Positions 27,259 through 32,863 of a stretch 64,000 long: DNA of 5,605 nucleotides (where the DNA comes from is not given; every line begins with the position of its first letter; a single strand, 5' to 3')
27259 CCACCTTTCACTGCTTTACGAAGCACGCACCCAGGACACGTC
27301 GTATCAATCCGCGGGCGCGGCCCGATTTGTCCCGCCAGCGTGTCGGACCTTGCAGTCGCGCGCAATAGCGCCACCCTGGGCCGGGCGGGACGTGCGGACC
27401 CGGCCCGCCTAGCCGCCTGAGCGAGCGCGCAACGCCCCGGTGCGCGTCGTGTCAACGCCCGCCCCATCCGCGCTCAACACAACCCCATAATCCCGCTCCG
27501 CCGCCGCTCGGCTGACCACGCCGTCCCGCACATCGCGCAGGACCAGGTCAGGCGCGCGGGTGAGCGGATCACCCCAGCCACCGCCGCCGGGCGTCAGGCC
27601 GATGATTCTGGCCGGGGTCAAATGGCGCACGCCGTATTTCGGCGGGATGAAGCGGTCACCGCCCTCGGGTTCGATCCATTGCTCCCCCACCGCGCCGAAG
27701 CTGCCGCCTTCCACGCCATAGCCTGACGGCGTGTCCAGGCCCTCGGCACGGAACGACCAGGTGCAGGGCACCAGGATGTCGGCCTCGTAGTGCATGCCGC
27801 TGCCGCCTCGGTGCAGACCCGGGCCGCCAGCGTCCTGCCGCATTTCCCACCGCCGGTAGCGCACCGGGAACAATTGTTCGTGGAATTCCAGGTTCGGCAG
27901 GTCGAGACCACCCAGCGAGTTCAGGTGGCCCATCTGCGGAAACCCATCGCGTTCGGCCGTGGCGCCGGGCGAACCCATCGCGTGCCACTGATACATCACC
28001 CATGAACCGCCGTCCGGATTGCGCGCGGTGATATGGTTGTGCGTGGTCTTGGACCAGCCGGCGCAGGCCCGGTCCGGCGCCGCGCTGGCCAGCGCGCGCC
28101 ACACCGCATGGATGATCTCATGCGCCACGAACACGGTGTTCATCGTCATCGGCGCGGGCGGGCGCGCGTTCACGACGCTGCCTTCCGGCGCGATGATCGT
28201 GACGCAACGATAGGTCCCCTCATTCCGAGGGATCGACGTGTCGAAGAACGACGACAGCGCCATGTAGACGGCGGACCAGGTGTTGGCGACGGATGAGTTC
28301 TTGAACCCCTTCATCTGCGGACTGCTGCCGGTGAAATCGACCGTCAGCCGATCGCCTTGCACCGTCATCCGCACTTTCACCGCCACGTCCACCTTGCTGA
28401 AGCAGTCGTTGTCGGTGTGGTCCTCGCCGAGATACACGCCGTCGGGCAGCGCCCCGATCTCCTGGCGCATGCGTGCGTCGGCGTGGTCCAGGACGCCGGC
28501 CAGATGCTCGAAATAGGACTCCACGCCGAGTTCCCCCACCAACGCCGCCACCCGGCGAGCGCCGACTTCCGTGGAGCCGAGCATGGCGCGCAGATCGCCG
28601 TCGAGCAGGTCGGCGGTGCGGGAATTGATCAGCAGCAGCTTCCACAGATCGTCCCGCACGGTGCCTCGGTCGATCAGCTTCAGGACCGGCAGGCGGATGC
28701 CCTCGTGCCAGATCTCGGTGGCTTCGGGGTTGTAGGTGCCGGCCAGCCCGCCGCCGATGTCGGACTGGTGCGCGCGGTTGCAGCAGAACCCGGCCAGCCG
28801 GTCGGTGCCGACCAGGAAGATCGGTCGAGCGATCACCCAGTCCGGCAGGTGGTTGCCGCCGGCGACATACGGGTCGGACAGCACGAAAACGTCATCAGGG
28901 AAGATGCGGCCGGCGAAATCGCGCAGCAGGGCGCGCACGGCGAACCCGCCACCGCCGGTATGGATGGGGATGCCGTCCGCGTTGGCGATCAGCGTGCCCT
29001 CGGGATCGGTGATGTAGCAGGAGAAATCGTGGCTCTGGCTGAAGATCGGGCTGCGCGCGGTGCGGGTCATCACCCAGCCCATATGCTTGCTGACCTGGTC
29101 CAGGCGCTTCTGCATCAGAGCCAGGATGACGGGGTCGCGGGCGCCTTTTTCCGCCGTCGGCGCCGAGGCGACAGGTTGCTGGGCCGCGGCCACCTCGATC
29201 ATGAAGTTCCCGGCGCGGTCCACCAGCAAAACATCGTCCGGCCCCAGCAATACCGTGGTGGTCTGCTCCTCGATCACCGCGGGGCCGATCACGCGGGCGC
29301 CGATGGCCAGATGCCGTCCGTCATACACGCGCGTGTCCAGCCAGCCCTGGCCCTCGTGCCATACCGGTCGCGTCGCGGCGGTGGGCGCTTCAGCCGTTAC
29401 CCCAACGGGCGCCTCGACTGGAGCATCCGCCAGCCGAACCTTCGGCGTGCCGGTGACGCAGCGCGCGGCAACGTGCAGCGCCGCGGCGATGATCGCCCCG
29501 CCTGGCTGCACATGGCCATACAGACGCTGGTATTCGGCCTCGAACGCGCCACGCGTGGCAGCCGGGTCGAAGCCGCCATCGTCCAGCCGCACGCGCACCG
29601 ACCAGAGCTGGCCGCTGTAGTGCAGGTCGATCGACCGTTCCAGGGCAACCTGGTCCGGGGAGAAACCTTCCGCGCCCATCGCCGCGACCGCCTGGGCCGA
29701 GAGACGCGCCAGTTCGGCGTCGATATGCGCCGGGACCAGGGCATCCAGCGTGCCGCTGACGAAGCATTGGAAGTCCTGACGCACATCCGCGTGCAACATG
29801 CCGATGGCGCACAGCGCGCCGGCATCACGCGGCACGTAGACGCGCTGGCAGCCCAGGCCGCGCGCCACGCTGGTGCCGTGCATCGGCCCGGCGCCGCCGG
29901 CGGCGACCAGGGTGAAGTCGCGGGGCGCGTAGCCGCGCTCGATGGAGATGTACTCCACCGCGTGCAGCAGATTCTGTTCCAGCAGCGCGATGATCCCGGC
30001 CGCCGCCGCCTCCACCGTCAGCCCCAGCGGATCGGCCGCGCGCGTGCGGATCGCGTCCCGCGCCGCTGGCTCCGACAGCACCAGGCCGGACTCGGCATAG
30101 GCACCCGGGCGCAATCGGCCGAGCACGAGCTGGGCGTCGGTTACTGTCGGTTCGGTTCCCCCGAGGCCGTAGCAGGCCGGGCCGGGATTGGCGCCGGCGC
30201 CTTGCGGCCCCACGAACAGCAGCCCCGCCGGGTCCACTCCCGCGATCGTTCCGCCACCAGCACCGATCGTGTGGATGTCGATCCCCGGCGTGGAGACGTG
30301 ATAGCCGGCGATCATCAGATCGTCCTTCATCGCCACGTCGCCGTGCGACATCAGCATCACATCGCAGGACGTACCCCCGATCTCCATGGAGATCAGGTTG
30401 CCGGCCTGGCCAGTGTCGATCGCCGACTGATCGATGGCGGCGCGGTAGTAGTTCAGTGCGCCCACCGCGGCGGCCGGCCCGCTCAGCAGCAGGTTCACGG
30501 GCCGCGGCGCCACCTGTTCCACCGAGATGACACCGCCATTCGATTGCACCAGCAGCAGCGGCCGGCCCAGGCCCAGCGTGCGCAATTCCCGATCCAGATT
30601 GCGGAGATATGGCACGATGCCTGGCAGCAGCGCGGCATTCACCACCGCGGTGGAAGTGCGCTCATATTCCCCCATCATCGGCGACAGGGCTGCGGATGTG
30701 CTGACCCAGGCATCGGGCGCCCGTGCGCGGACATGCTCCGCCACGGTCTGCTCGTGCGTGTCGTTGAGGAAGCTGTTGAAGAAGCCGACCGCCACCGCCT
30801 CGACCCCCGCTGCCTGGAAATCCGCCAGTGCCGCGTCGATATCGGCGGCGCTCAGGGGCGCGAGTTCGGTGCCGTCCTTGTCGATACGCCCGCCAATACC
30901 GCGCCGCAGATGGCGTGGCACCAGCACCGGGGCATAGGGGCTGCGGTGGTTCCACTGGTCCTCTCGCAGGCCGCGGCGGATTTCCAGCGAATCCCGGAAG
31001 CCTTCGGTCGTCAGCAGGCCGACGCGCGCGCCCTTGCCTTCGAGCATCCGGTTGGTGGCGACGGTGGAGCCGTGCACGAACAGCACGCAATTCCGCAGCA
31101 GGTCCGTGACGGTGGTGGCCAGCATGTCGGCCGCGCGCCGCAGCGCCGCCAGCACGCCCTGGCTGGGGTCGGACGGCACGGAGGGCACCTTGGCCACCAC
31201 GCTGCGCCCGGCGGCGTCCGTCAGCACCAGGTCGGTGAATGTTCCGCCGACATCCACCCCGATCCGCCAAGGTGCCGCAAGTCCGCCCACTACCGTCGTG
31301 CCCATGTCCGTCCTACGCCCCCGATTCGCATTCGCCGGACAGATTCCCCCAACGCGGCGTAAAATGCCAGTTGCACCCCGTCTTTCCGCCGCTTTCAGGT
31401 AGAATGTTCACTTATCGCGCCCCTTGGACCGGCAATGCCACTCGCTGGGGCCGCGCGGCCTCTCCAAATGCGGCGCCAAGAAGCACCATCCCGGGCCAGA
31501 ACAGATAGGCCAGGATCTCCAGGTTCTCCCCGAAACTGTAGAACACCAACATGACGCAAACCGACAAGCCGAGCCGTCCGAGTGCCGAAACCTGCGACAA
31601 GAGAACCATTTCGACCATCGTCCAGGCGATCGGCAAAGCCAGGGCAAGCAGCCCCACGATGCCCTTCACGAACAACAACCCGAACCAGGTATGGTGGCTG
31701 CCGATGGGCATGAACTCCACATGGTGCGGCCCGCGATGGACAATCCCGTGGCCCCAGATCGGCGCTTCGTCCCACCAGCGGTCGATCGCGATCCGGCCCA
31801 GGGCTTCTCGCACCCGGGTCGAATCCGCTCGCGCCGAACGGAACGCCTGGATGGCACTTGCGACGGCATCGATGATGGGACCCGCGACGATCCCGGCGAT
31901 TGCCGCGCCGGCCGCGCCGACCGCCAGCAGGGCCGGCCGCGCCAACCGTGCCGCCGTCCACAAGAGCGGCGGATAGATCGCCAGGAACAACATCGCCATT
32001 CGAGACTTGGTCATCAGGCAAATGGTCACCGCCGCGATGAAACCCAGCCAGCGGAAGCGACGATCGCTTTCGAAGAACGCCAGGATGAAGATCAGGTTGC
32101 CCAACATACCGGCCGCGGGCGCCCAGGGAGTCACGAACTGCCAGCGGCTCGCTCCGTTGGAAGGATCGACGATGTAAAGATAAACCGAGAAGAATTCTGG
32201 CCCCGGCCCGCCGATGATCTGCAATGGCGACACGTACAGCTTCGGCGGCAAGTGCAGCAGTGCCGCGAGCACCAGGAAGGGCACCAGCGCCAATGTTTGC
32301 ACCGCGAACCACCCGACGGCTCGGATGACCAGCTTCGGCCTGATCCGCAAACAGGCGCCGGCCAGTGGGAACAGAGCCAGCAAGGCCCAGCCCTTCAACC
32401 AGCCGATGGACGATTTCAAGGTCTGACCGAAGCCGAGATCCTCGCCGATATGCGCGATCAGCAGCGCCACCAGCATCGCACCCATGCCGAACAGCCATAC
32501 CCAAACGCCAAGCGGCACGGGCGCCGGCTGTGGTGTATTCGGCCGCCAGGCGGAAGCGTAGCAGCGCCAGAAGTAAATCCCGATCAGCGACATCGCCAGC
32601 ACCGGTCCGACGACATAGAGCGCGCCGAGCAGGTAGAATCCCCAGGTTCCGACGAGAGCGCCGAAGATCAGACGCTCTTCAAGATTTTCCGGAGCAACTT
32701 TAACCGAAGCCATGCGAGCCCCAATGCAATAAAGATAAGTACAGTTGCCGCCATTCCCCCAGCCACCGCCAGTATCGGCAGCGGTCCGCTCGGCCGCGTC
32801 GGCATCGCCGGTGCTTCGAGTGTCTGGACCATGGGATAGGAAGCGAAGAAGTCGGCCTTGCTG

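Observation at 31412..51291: EPS cluster coupled to a Vibrio-style LuxU/LuxO-like sigma54 phosphorelay in an alphaproteobacterium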

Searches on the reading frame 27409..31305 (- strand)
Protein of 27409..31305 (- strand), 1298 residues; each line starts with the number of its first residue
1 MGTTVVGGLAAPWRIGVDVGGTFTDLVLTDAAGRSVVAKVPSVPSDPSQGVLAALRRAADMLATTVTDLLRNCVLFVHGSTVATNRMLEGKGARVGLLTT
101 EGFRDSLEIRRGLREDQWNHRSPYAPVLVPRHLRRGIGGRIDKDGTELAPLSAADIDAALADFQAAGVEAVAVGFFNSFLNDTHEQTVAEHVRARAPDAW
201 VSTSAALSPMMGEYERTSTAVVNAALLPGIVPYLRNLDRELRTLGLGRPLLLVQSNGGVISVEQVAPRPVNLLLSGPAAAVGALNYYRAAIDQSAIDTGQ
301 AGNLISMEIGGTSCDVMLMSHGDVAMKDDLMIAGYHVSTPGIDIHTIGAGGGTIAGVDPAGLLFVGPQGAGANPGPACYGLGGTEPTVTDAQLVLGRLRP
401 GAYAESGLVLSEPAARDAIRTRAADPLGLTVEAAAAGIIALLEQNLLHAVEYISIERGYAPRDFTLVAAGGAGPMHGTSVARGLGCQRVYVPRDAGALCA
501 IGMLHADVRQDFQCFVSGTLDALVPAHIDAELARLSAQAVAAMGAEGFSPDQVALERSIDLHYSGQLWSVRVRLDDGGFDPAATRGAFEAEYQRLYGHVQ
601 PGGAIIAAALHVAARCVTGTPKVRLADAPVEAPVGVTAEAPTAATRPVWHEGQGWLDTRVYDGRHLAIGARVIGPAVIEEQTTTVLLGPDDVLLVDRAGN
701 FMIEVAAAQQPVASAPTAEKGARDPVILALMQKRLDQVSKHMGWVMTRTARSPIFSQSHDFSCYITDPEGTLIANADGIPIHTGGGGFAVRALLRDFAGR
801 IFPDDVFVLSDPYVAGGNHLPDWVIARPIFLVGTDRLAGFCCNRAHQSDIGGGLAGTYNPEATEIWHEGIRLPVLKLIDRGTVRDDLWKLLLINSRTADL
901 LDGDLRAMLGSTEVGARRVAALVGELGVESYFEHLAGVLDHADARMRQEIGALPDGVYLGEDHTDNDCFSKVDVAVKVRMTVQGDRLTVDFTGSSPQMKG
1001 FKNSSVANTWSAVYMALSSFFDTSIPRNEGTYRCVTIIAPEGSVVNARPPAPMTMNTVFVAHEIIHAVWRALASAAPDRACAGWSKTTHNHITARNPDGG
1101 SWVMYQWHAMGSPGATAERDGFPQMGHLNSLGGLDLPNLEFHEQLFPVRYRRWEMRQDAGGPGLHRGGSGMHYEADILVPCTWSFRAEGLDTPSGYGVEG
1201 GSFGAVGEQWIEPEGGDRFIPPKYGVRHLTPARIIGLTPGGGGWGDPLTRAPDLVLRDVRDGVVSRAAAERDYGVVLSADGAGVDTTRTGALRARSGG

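Call 4: search_protein_families(library=pfam, proteins=[window:27409-31305:-])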
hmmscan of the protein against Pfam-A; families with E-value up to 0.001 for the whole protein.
window:27409-31305:- (1298 aa): 4 families
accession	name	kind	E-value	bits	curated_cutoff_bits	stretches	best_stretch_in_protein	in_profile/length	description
PF02538.19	Hydantoinase_B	-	1.5e-147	492.6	26.8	1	724-1247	1-519/519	Hydantoinase B/oxoprolinase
PF01968.24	Hydantoinase_A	-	1.3e-77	261.4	22.9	1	216-511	1-290/291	Hydantoinase/oxoprolinase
PF05378.19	Hydant_A_N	-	6.8e-43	146.9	25.2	1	14-194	1-174/176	Hydantoinase/oxoprolinase N-terminal region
PF19278.4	Hydant_A_C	-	7.5e-14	52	21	1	528-697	14-184/193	Hydantoinase/oxoprolinase C-terminal domain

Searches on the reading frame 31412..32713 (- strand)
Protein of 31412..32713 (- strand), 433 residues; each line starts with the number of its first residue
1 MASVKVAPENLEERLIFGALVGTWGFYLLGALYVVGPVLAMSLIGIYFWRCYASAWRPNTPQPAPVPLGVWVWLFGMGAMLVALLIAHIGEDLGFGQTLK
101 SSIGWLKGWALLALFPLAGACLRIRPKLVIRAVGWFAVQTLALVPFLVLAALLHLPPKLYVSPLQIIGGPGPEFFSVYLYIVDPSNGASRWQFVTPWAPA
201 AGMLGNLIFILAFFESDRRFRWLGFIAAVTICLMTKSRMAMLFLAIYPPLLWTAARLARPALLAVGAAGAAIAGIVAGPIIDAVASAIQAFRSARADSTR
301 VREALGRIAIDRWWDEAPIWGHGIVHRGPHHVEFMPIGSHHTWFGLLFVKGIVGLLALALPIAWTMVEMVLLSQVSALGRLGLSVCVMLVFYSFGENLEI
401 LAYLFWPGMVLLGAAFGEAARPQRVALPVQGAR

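Call 3: search_protein_families(library=pfam, proteins=[window:31412-32713:-])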
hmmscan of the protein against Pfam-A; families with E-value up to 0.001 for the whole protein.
window:31412-32713:- (433 aa): 0 families

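Call 5: search_protein_families(library=ncbifam, proteins=[window:31412-32713:-], max_evalue=0.01)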
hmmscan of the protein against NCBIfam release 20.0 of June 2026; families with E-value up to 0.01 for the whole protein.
window:31412-32713:- (433 aa): 0 families

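Call 66: search_protein_families(library=pfam, proteins=[window:31412-32713:-], max_evalue=5)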
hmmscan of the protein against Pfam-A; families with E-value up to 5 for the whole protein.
window:31412-32713:- (433 aa): 0 families

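Call 84: search_protein_families(library=ncbifam, proteins=[window:31412-32713:-], max_evalue=1)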
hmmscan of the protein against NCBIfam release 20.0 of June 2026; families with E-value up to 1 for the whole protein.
window:31412-32713:- (433 aa): 0 families

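Call 85: find_homologous_proteins(query=window:31412-32713:-, max_evalue=0.00001)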
Query window:31412-32713:- (433 aa): 2538 proteins with E <= 0.00001 among 8000 candidates; the best 120 are listed.
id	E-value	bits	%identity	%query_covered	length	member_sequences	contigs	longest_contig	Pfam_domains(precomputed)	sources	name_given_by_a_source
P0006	2.0e-279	945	99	100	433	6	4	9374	PF04932.21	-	-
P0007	4.6e-247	838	87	98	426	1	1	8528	PF04932.21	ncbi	-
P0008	1.1e-211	722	74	98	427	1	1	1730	PF04932.21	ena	-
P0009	1.6e-210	718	75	96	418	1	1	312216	PF04932.21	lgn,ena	-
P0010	5.2e-210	716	74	97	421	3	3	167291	-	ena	-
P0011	1.8e-209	714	74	97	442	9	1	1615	-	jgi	jgi:ABC-type multidrug transport system fused ATPase/permease subunit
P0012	4.8e-204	697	72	97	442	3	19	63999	-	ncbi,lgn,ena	-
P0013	4.2e-200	684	71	97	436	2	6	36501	PF04932.21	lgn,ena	-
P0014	2.3e-198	678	70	100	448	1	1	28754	PF04932.21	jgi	jgi:hypothetical protein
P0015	7.6e-195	666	69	97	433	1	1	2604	-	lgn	-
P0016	9.8e-195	666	69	97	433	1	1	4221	-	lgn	-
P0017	2.9e-194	664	71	97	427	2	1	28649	PF04932.21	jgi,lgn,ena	jgi:ABC-type multidrug transport system fused ATPase/permease subunit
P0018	1.0e-193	663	68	98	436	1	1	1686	-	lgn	-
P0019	1.3e-193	662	70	97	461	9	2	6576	-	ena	-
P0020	5.0e-193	660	69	98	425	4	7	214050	PF04932.21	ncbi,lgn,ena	-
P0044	6.0e-179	614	63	98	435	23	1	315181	-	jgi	jgi:ABC-type multidrug transport system fused ATPase/permease subunit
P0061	6.6e-168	577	68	87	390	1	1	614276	-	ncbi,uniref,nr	ncbi:O-antigen ligase domain-containing protein [Rhodovarius crocodyli]|uniref:O-antigen ligase doma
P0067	6.7e-164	564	62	96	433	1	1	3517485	-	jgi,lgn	jgi:hypothetical protein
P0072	7.6e-163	561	58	97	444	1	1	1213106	PF04932.21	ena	-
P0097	1.7e-137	477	51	99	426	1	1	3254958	PF04932.21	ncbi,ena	-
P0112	2.9e-133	463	51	96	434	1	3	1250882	-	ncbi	-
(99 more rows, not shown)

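Call 86: find_encoding_contigs(protein=P0061, flank=10000, max_places=1)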
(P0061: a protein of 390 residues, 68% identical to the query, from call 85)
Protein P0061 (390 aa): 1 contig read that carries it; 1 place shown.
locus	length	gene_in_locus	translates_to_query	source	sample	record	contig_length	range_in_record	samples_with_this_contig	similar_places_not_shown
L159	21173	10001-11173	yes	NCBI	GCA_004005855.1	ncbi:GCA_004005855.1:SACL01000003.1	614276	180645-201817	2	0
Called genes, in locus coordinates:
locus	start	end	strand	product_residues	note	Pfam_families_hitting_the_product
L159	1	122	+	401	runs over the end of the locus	PF02515:CoA_transf_3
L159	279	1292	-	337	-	PF01073:3Beta_HSD, PF01370:Epimerase, PF02719:Polysacc_synt_2 (weak), PF04321:RmlD_sub_bind, PF16363:GDP_Man_Dehyd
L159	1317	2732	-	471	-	PF03808:Glyco_tran_WecG, PF02397:Bac_transf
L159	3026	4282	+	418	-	PF01943:Polysacc_synt (weak), PF13440:Polysacc_synt_3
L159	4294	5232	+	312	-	PF00535:Glycos_transf_2, PF10111:Glyco_tranf_2_2, PF13641:Glyco_tranf_2_3, PF13632:Glyco_trans_2_3 (weak)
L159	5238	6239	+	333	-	PF00535:Glycos_transf_2, PF10111:Glyco_tranf_2_2, PF13506:Glyco_transf_21 (faint), PF13641:Glyco_tranf_2_3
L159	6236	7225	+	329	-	PF13579:Glyco_trans_4_4 (weak), PF13439:Glyco_transf_4, PF20706:GT4-conflict (weak), PF00534:Glycos_transf_1, PF13692:Glyco_trans_1_4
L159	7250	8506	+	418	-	PF02563:Poly_export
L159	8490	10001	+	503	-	-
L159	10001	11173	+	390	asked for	-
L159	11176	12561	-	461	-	PF00072:Response_reg, PF00158:Sigma54_activat, PF01078:Mg_chelatase (faint), PF13191:AAA_16 (weak), PF14532:Sigma54_activ_2, PF07728:AAA_5 (weak), PF25601:AAA_lid_14, PF02954:HTH_8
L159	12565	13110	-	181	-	PF01627:Hpt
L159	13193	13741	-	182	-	PF05962:HutD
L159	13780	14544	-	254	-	PF09339:HTH_IclR, PF12802:MarR_2 (faint), PF25212:HVO_A0114 (faint), PF01614:IclR_C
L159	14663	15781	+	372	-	PF00296:Bac_luciferase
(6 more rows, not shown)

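Call 87: find_encoding_contigs(protein=P0097, flank=10000, max_places=1)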
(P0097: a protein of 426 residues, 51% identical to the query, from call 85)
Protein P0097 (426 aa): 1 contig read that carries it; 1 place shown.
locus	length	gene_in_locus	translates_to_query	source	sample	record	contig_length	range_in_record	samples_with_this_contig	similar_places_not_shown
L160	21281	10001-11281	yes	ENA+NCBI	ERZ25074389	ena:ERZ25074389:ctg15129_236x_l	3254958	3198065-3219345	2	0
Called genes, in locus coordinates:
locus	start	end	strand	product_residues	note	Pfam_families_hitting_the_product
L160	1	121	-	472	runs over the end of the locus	PF01546:Peptidase_M20, PF07687:M20_dimer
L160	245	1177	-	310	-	PF00160:Pro_isomerase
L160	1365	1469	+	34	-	-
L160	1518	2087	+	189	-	-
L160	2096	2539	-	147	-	-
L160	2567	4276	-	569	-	PF00133:tRNA-synt_1 (faint), PF09334:tRNA-synt_1g, PF08264:Anticodon_1 (weak), PF19303:Anticodon_3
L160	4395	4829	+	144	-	PF08570:DUF1761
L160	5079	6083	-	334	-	PF01073:3Beta_HSD, PF01370:Epimerase, PF02719:Polysacc_synt_2, PF04321:RmlD_sub_bind, PF16363:GDP_Man_Dehyd, PF07993:NAD_binding_4 (weak)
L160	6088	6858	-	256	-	-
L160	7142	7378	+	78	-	-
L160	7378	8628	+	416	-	PF02563:Poly_export (weak), PF22461:SLBB_2 (faint)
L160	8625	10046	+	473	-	-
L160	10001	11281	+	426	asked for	PF04932:Wzy_C (weak)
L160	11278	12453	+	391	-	PF13439:Glyco_transf_4, PF13579:Glyco_trans_4_4, PF00534:Glycos_transf_1, PF13692:Glyco_trans_1_4, PF13524:Glyco_trans_1_2 (faint)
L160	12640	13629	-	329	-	PF00535:Glycos_transf_2, PF10111:Glyco_tranf_2_2, PF13641:Glyco_tranf_2_3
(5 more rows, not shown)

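Call 88: find_encoding_contigs(protein=P0067, flank=10000, max_places=1)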
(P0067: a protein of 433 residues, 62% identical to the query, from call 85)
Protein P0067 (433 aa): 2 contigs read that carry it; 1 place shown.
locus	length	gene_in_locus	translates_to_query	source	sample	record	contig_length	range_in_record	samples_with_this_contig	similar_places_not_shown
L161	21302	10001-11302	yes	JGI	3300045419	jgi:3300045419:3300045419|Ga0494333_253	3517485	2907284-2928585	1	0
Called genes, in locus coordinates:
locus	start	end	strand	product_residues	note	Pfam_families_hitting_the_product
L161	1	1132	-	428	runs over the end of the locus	PF00817:IMS, PF11799:IMS_C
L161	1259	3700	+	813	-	PF01266:DAO, PF13738:Pyr_redox_3 (faint), PF16350:FAO_M, PF01571:GCV_T, PF08669:GCV_T_C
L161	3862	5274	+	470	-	PF11924:IAT_beta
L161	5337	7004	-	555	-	PF08448:PAS_4 (weak), PF13426:PAS_9 (weak), PF00512:HisKA, PF02518:HATPase_c, PF00072:Response_reg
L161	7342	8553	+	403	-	PF02563:Poly_export, PF22461:SLBB_2 (faint)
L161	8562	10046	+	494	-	-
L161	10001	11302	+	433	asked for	-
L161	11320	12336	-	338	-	PF13439:Glyco_transf_4 (weak), PF20706:GT4-conflict, PF00534:Glycos_transf_1, PF13692:Glyco_trans_1_4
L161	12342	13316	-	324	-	PF00535:Glycos_transf_2, PF10111:Glyco_tranf_2_2, PF13641:Glyco_tranf_2_3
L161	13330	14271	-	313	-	PF00535:Glycos_transf_2, PF10111:Glyco_tranf_2_2, PF13641:Glyco_tranf_2_3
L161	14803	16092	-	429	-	PF01943:Polysacc_synt, PF13440:Polysacc_synt_3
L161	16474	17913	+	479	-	PF03808:Glyco_tran_WecG, PF02397:Bac_transf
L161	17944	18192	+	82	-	-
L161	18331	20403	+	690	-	PF01590:GAF, PF00512:HisKA, PF02518:HATPase_c, PF00072:Response_reg, PF01627:Hpt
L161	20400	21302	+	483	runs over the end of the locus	PF00072:Response_reg, PF00158:Sigma54_activat, PF01078:Mg_chelatase (faint), PF14532:Sigma54_activ_2, PF07728:AAA_5 (weak), PF25601:AAA_lid_14, PF02954:HTH_8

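Call 89: find_encoding_contigs(protein=P0072, flank=10000, max_places=1)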
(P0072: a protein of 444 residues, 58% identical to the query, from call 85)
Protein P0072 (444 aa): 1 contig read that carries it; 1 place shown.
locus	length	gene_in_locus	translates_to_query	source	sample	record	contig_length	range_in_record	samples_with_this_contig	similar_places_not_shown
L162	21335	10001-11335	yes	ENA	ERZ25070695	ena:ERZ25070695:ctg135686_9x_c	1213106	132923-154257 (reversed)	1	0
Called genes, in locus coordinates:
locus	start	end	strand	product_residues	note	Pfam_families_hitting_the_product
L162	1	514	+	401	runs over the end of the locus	PF07690:MFS_1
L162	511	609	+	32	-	-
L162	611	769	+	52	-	-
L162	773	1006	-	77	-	-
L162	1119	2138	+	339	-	-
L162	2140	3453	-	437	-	PF01943:Polysacc_synt, PF13440:Polysacc_synt_3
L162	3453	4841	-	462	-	PF03808:Glyco_tran_WecG, PF02397:Bac_transf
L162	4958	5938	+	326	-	PF00535:Glycos_transf_2, PF10111:Glyco_tranf_2_2, PF13641:Glyco_tranf_2_3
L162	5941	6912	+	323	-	PF00535:Glycos_transf_2, PF10111:Glyco_tranf_2_2, PF13641:Glyco_tranf_2_3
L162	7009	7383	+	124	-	-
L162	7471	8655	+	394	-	-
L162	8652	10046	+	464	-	-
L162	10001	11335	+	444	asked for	PF04932:Wzy_C (weak)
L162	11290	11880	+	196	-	PF01569:PAP2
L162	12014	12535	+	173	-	-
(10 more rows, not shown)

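Call 90: find_encoding_contigs(protein=P0112, flank=10000, max_places=1)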
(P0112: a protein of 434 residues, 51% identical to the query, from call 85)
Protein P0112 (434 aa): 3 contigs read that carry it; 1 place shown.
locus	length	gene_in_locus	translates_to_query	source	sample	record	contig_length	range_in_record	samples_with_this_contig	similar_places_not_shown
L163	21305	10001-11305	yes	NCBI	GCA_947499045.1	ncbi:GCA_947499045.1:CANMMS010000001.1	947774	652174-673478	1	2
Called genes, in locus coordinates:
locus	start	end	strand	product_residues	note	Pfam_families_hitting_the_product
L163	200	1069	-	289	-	PF00578:AhpC-TSA, PF08534:Redoxin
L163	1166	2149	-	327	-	PF13579:Glyco_trans_4_4 (faint), PF20706:GT4-conflict, PF13439:Glyco_transf_4 (faint), PF00534:Glycos_transf_1, PF13692:Glyco_trans_1_4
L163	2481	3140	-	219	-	PF00535:Glycos_transf_2, PF10111:Glyco_tranf_2_2, PF13641:Glyco_tranf_2_3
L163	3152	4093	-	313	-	PF00535:Glycos_transf_2, PF10111:Glyco_tranf_2_2, PF13641:Glyco_tranf_2_3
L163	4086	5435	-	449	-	PF01943:Polysacc_synt, PF13440:Polysacc_synt_3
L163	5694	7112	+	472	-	PF03808:Glyco_tran_WecG, PF02397:Bac_transf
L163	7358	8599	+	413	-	PF22461:SLBB_2 (faint), PF02563:Poly_export (weak)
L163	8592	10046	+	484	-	-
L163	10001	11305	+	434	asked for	-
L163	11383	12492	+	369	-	PF00072:Response_reg, PF00004:AAA (faint), PF00158:Sigma54_activat, PF14532:Sigma54_activ_2, PF07728:AAA_5 (weak)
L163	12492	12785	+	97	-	PF02954:HTH_8 (faint)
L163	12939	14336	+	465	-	PF03721:UDPG_MGDP_dh_N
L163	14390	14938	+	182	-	PF07700:HNOB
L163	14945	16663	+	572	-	PF00512:HisKA, PF02518:HATPase_c, PF00072:Response_reg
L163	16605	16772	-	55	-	-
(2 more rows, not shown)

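Call 91: find_encoding_contigs(protein=P0044, flank=10000, max_places=1)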
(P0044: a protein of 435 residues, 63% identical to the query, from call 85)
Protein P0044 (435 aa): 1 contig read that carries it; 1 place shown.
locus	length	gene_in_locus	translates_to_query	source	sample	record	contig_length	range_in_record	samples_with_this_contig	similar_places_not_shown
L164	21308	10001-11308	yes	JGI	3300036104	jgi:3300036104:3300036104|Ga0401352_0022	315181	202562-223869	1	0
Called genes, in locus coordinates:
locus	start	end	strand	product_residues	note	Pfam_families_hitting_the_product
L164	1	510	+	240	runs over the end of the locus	PF00106:adh_short, PF01370:Epimerase, PF08659:KR, PF13460:NAD_binding_10, PF13561:adh_short_C2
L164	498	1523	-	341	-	PF01073:3Beta_HSD (weak), PF01370:Epimerase, PF02719:Polysacc_synt_2 (faint), PF04321:RmlD_sub_bind, PF16363:GDP_Man_Dehyd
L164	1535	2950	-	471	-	PF03808:Glyco_tran_WecG, PF02397:Bac_transf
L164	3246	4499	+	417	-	PF01943:Polysacc_synt, PF13440:Polysacc_synt_3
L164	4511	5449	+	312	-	PF00535:Glycos_transf_2, PF10111:Glyco_tranf_2_2, PF13641:Glyco_tranf_2_3, PF10111:Glyco_tranf_2_2 (weak)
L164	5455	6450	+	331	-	PF00535:Glycos_transf_2, PF10111:Glyco_tranf_2_2, PF13641:Glyco_tranf_2_3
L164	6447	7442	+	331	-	PF13579:Glyco_trans_4_4, PF13439:Glyco_transf_4, PF20706:GT4-conflict, PF00534:Glycos_transf_1, PF13692:Glyco_trans_1_4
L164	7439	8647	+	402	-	PF22461:SLBB_2 (faint), PF02563:Poly_export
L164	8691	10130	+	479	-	-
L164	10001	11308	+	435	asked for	-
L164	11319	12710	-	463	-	PF00072:Response_reg, PF00158:Sigma54_activat, PF14532:Sigma54_activ_2, PF01078:Mg_chelatase (faint), PF07728:AAA_5 (weak), PF25601:AAA_lid_14, PF02954:HTH_8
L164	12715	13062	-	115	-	PF01627:Hpt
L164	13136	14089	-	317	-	PF03706:LPG_synthase_TM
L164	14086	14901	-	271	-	PF04794:YdjC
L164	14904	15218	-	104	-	-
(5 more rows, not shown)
